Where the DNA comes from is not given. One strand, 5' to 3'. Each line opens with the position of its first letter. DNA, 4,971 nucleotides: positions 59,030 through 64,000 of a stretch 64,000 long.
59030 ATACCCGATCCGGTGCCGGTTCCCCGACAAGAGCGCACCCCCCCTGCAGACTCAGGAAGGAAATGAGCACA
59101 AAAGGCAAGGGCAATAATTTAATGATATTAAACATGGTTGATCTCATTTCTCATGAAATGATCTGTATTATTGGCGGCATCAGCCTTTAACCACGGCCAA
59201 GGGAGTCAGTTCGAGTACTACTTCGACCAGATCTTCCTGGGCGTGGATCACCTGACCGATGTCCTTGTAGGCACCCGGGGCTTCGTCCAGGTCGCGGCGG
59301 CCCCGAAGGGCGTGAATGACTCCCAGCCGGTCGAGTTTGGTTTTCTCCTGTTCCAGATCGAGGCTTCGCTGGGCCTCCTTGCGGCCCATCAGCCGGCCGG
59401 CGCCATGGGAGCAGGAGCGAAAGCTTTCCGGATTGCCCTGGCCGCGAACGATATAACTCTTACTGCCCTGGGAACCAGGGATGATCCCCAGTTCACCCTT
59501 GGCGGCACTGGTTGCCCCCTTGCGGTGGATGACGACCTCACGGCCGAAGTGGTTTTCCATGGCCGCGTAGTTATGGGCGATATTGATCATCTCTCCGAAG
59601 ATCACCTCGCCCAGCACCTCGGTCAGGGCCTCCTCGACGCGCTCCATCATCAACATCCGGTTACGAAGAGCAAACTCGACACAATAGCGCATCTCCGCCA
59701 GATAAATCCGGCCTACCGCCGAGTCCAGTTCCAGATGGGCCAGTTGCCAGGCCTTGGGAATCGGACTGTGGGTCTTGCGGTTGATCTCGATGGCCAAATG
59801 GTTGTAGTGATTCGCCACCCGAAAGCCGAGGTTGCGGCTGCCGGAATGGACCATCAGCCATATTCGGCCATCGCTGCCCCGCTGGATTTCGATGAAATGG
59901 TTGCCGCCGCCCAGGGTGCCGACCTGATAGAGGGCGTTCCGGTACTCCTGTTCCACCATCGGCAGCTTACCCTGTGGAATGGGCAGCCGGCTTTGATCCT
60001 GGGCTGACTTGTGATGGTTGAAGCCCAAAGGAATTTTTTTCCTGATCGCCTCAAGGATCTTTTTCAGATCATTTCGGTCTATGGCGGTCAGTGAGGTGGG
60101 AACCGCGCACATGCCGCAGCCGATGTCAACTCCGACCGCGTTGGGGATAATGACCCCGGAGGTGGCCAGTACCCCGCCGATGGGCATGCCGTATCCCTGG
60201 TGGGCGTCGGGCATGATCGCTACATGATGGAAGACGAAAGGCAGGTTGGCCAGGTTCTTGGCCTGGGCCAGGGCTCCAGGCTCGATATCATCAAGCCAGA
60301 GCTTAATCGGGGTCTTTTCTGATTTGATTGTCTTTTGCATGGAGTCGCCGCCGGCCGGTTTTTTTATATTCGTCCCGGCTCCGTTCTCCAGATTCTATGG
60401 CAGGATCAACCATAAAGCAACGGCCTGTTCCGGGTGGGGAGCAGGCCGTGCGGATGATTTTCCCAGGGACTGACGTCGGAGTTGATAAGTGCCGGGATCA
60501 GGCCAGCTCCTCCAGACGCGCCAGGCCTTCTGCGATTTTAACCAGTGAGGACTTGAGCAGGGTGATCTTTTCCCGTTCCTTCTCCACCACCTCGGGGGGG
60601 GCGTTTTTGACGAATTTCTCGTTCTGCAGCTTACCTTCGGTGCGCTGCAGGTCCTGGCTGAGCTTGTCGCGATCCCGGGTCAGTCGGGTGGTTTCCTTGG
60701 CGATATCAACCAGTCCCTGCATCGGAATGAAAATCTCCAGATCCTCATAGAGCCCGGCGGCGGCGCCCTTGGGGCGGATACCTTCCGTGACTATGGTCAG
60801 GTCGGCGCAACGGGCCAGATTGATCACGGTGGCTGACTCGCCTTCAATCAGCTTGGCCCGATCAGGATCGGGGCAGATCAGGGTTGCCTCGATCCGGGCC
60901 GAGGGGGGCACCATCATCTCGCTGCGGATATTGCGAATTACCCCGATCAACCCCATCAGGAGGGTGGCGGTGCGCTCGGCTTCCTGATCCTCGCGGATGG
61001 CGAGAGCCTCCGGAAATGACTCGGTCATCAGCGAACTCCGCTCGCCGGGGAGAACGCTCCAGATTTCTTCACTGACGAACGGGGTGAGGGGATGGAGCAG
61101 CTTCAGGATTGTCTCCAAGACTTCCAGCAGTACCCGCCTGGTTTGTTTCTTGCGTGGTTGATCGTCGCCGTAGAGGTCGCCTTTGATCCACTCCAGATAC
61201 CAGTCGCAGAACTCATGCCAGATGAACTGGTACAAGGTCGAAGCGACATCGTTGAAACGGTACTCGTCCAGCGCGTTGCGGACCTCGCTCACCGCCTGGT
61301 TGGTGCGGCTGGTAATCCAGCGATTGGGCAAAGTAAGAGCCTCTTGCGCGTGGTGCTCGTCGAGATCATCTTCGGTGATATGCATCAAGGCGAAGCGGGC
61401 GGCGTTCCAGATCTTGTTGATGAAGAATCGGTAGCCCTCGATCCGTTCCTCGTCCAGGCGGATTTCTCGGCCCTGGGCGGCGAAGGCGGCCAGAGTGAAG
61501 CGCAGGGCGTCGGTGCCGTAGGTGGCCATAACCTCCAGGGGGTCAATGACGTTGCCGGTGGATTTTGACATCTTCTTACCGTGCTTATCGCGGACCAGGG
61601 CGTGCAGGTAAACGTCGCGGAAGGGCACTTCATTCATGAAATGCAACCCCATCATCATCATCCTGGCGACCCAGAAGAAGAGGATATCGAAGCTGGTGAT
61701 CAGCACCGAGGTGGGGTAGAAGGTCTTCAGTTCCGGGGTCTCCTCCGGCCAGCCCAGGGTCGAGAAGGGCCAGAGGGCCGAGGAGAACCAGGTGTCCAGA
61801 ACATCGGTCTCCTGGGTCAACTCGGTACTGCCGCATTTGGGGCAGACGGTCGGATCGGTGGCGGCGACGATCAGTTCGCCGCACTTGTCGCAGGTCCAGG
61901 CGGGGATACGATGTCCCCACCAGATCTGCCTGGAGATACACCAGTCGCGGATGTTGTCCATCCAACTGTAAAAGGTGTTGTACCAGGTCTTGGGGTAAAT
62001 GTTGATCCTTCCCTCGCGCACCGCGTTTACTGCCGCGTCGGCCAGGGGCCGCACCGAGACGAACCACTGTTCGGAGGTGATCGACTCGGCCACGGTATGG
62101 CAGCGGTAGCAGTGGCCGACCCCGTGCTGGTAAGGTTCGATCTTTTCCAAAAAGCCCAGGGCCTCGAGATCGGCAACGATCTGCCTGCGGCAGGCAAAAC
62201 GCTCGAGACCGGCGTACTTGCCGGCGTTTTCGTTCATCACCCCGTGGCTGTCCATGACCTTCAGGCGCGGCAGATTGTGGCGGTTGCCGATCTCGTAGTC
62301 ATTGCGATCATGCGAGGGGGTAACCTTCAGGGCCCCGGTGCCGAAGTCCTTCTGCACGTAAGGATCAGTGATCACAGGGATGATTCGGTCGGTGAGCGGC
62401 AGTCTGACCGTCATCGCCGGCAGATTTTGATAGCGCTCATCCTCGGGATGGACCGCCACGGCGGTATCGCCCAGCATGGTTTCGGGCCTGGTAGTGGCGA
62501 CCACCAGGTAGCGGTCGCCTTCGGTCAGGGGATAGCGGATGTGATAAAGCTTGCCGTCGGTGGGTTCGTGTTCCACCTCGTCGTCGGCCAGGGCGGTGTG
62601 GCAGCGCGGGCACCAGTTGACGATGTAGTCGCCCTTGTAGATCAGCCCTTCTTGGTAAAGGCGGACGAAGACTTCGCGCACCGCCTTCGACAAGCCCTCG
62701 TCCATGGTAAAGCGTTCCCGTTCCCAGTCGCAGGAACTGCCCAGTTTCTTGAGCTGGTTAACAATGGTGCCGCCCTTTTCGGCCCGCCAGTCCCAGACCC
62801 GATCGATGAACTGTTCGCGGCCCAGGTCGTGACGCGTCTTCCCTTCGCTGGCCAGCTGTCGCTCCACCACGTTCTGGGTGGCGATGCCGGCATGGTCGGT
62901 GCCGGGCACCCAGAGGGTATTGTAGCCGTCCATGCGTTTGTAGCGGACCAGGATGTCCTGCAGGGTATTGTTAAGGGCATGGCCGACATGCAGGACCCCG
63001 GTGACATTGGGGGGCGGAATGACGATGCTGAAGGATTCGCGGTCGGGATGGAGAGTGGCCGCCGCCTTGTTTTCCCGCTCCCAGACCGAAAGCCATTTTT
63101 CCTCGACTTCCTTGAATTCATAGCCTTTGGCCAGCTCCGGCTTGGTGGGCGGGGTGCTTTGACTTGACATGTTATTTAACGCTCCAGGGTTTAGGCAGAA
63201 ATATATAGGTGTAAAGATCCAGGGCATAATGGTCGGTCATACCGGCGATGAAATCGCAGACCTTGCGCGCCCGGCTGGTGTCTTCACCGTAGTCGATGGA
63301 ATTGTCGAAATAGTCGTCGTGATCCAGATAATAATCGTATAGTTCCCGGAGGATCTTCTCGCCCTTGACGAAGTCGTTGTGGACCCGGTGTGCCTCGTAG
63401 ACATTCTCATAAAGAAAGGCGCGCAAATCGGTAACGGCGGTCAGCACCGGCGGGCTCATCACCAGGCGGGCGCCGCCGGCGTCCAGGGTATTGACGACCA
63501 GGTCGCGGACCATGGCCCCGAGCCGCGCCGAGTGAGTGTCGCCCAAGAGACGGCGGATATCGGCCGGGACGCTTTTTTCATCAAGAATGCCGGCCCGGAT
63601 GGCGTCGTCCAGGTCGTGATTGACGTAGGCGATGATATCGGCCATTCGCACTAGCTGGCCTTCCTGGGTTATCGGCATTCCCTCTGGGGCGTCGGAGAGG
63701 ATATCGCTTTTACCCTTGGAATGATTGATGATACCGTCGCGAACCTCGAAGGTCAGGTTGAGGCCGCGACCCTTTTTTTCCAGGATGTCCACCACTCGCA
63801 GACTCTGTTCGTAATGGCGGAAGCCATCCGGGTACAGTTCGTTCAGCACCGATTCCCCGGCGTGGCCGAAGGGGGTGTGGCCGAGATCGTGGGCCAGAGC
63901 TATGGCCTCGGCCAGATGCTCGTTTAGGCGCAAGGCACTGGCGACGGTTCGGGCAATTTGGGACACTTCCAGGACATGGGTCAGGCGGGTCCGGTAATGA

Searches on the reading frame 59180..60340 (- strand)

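Call 33: search_protein_families(library=pfam, proteins=[window:59180-60340:-], max_evalue=0.0001)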
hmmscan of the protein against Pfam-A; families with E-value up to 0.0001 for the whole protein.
window:59180-60340:- (386 aa): 1 family
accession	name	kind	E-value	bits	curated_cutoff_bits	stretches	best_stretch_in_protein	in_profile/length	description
PF01139.22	RtcB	-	9.5e-112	374.8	27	2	130-386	137-426/426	tRNA-splicing ligase RtcB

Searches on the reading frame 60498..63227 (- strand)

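Call 33: search_protein_families(library=pfam, proteins=[window:60498-63227:-], max_evalue=0.0001)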
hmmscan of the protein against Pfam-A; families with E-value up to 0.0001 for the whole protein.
window:60498-63227:- (909 aa): 6 families
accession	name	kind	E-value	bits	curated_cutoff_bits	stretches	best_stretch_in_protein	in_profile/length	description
PF00133.28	tRNA-synt_1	-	1.5e-144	482.3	22.7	1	45-592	2-414/414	tRNA synthetases class I (I, L, M and V)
PF08264.19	Anticodon_1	-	1.8e-43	148.4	25.1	1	635-781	1-146/148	Anticodon-binding domain of tRNA ligase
PF09334.17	tRNA-synt_1g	-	2.4e-25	89.5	20.1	2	73-221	8-138/391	tRNA synthetases class I (M)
PF10458.14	Val_tRNA-synt_C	-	8.2e-13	48.9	25.9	1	841-905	1-65/66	Valyl tRNA synthetase tRNA binding arm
PF13603.12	tRNA-synt_1_2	-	4.8e-10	39.7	25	1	273-329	88-144/185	Leucyl-tRNA synthetase, editing domain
PF01406.26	tRNA-synt_1e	-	2.6e-05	24.2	27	0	534-581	235-282/301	tRNA synthetases class I (C) catalytic domain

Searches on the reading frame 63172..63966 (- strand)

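Call 33: search_protein_families(library=pfam, proteins=[window:63172-63966:-], max_evalue=0.0001)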
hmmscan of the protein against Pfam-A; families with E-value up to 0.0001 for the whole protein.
window:63172-63966:- (264 aa): 2 families
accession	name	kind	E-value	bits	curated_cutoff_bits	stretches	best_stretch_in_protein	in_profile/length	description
PF13286.11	HD_assoc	-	5.8e-22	78.5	22.2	1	168-252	1-89/91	Phosphohydrolase-associated domain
PF01966.28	HD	-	7.2e-10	39.6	22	1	2-113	9-114/116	HD domain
